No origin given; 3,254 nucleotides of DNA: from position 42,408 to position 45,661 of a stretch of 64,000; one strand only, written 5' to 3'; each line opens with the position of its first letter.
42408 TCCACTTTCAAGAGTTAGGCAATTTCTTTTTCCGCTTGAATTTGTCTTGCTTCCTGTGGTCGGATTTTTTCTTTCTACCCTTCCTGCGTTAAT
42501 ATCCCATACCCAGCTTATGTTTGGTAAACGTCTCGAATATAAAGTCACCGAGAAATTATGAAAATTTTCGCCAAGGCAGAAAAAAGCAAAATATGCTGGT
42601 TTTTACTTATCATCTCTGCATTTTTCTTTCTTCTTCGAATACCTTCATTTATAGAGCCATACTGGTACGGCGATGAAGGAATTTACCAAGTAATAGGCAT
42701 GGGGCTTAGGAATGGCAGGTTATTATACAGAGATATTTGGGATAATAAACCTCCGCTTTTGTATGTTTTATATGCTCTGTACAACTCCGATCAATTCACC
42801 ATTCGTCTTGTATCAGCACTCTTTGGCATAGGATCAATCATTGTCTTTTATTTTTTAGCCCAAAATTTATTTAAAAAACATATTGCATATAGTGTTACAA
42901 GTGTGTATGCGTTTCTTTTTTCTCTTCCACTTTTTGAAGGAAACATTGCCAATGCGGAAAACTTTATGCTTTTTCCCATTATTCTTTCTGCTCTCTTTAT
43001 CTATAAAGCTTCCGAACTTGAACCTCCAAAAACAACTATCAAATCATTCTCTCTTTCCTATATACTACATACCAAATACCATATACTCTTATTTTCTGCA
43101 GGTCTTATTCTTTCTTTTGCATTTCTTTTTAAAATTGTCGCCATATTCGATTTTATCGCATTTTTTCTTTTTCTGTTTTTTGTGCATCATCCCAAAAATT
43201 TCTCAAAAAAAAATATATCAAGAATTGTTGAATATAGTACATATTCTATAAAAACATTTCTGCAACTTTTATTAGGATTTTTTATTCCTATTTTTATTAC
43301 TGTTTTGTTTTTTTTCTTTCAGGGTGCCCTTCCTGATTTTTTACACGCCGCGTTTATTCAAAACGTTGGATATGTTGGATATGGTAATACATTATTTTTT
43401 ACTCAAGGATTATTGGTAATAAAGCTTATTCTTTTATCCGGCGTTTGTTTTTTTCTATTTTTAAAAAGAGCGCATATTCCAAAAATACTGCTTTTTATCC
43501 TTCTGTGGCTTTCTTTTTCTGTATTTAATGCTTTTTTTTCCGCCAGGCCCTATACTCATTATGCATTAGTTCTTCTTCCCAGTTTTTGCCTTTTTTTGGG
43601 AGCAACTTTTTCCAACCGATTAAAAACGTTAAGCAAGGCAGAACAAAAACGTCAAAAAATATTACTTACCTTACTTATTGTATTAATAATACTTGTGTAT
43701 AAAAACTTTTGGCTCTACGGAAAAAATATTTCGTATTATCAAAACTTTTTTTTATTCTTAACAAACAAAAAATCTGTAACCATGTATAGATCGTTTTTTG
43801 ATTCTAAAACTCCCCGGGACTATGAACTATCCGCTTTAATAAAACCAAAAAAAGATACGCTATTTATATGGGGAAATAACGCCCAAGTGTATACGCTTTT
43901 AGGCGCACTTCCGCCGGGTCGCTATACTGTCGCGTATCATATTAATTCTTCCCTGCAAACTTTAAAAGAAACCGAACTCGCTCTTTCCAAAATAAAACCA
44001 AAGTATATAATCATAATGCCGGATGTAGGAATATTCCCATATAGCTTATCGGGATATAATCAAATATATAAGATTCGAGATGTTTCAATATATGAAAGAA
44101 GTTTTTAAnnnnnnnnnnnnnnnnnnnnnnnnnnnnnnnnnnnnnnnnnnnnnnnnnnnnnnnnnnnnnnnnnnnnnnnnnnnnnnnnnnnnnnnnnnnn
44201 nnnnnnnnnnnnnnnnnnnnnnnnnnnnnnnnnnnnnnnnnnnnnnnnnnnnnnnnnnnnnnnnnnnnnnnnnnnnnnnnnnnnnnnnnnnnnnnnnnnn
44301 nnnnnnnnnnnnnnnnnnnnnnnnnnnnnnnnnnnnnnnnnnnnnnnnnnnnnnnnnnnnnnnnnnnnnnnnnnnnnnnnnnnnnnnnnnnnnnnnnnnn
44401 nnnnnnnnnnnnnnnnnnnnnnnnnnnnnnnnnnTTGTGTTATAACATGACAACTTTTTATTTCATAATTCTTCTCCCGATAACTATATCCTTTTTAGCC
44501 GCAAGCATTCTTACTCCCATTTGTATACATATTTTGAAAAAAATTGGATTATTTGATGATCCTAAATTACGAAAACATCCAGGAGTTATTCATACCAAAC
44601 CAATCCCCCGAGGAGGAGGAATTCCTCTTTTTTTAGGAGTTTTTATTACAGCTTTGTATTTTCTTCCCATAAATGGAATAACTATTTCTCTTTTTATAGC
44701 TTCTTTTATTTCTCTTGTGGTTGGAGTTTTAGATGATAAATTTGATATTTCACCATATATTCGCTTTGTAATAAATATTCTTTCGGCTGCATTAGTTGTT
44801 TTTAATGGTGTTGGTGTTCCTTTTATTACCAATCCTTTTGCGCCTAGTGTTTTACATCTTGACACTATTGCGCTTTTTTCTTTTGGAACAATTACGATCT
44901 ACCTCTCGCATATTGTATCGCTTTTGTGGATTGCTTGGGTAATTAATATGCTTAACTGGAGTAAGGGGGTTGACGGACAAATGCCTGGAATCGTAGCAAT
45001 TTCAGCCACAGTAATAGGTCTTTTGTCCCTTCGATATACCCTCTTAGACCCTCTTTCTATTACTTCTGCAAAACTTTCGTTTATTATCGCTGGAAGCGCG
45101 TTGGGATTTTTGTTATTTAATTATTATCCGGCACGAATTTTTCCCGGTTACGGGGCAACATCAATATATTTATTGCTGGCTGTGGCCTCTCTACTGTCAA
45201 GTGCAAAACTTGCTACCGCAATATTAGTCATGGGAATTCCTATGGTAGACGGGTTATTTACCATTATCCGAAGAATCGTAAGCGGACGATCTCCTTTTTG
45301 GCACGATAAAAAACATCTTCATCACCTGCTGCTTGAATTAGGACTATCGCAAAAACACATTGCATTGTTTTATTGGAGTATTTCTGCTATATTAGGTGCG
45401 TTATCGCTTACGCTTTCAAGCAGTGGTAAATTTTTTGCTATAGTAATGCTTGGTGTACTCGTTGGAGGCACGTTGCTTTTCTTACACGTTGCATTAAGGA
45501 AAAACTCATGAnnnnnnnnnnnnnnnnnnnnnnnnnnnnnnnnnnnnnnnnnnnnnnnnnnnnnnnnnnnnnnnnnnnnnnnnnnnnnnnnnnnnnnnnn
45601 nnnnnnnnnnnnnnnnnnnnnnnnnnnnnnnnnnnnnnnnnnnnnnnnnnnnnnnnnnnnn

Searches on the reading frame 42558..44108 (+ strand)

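Call 5: search_protein_families(library=pfam, proteins=[window:42558-44108:+], max_evalue=0.01)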
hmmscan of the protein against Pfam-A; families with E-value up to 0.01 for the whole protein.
window:42558-44108:+ (516 aa): 1 family
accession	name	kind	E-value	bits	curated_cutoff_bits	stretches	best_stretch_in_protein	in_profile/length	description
PF13231.12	PMT_2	-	7e-05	23.5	26.1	1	70-217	12-140/160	Dolichyl-phosphate-mannose-protein mannosyltransferase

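Call 6: search_protein_families(library=ncbifam, proteins=[window:42558-44108:+], max_evalue=0.01)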
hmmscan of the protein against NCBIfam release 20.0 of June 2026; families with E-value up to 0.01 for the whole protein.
window:42558-44108:+ (516 aa): 0 families

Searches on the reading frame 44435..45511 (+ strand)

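Call 10: search_protein_families(library=pfam, proteins=[window:44435-45511:+], max_evalue=0.001)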
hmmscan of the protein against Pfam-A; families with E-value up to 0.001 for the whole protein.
window:44435-45511:+ (358 aa): 1 family
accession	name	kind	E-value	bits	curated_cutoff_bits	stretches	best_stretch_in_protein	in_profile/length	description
PF00953.26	Glycos_transf_4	-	2.1e-22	80.2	27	1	84-255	2-159/160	Glycosyl transferase family 4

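Call 59: search_protein_families(library=ncbifam, proteins=[window:44435-45511:+], max_evalue=0.001)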
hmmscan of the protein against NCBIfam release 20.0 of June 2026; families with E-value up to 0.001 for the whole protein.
window:44435-45511:+ (358 aa): 3 families
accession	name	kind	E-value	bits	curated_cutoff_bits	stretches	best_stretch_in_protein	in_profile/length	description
TIGR02380.1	ECA_wecA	exception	7.6e-29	100.9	326.05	1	17-339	5-319/346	UDP-N-acetylglucosamine--undecaprenyl-phosphate N-acetylglucosaminephosphotransferase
NF053644.1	MraY_archaea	equivalog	1.5e-18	67.2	450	2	152-325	175-340/340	pseudomurein biosynthesis MraY family phospho-N-acetylmuramoyl-pentapeptide-transferase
TIGR00445.1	mraY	equivalog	1.1e-06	28.3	192.05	1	49-325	26-315/321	phospho-N-acetylmuramoyl-pentapeptide-transferase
